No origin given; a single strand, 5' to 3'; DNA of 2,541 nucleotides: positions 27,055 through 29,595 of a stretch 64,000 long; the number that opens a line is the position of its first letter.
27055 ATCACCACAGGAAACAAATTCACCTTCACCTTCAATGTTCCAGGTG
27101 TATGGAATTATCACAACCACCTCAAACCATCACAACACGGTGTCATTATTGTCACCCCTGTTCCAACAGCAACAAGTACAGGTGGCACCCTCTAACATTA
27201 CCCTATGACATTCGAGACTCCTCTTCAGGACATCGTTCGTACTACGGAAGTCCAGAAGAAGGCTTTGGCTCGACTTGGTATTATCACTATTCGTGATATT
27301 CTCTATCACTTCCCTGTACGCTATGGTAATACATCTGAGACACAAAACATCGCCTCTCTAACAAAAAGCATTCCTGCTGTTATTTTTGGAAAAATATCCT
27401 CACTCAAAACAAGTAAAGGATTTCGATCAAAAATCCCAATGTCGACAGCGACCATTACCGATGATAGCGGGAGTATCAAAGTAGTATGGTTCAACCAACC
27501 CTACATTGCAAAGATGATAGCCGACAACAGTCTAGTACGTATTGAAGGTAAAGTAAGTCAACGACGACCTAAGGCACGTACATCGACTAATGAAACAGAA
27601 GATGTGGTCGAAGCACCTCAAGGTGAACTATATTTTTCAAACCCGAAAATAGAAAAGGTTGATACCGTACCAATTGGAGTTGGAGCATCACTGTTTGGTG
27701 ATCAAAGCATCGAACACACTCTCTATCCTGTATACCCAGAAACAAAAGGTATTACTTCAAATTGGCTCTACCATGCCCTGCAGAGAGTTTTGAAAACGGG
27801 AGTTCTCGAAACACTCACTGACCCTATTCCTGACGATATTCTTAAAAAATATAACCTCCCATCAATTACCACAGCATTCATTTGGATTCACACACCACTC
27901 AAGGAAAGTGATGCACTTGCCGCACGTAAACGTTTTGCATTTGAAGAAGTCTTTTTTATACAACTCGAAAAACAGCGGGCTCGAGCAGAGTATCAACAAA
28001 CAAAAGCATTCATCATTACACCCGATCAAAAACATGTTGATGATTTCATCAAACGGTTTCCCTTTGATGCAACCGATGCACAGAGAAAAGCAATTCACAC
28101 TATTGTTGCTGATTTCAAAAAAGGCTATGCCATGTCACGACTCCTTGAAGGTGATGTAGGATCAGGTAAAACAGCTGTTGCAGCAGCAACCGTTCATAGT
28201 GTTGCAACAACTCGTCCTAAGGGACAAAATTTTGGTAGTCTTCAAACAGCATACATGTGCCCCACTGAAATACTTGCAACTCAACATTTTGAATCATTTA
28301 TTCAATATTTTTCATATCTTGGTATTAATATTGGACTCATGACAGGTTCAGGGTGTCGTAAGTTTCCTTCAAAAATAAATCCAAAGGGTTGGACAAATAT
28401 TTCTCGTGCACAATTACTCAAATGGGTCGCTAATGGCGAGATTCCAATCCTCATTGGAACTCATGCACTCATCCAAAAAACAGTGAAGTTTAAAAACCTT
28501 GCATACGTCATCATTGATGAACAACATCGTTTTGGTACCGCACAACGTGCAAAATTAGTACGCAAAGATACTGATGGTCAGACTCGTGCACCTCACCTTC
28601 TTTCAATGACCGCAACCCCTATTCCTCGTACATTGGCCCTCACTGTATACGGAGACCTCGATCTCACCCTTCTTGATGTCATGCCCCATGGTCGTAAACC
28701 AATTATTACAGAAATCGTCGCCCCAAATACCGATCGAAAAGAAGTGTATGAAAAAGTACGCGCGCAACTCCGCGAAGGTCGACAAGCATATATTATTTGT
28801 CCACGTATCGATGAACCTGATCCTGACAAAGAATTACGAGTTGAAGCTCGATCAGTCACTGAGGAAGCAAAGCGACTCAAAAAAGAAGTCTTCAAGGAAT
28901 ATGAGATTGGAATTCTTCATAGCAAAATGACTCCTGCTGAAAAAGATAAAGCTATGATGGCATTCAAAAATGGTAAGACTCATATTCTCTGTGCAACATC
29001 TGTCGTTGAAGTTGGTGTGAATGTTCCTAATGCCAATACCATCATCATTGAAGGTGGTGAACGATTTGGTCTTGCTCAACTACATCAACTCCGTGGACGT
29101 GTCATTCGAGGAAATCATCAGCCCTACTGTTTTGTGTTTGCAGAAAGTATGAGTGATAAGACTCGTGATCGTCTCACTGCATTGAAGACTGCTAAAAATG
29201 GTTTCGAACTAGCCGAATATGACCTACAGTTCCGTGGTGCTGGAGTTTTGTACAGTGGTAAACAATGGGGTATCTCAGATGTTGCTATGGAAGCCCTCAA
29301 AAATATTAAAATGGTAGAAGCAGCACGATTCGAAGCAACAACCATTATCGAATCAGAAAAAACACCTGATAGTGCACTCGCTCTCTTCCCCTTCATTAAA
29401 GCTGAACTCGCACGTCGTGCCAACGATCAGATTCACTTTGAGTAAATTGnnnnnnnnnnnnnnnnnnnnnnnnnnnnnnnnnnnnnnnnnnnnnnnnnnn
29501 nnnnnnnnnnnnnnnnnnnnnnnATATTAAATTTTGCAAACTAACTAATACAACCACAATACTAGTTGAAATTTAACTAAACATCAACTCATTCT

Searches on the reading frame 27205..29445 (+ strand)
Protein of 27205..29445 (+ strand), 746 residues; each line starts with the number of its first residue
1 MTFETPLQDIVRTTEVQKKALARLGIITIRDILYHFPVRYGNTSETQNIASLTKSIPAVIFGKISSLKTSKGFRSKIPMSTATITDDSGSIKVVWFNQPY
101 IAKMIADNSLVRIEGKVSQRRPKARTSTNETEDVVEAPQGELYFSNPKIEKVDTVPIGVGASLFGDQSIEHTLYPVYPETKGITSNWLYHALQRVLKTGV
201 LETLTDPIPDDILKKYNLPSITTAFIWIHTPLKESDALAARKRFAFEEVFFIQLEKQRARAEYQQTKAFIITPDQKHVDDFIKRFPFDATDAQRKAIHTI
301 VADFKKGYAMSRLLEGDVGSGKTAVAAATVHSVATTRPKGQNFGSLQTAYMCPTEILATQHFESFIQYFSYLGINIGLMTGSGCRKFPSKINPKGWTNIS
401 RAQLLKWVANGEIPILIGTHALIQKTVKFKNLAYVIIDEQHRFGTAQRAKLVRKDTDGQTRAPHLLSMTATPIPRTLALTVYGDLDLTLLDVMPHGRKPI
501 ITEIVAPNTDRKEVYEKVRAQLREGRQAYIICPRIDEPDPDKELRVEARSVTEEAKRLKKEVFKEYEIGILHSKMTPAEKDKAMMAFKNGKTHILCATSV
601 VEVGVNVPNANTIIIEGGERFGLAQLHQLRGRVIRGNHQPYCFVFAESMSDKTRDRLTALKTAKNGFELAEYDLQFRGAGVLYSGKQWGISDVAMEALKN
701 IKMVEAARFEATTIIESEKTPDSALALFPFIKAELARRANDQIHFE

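Call 26: search_protein_families(library=pfam, proteins=[window:27205-29445:+], max_evalue=0.001)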
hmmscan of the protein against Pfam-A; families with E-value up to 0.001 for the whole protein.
window:27205-29445:+ (746 aa): 6 families
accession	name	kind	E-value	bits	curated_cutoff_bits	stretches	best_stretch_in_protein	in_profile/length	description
PF00270.35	DEAD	-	2e-20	73.6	26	1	290-477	1-164/167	DEAD/DEAH box helicase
PF00271.37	Helicase_C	-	2e-19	70.3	23.5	1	522-636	12-109/110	Helicase conserved C-terminal domain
PF17191.10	RecG_wedge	-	4.4e-13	49.6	23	1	15-119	10-112/162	RecG wedge domain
PF04851.21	ResIII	-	2.4e-10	41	22.5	1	290-472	5-162/164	Type III restriction enzyme, res subunit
PF01336.31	tRNA_anti-codon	-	1.4e-09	38.2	27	1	59-122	2-61/75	OB-fold nucleic acid binding domain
PF19833.4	RecG_dom3_C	-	0.00058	20.3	26.8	0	665-721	3-61/87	ATP-dependent DNA helicase RecG, domain 3, C-terminal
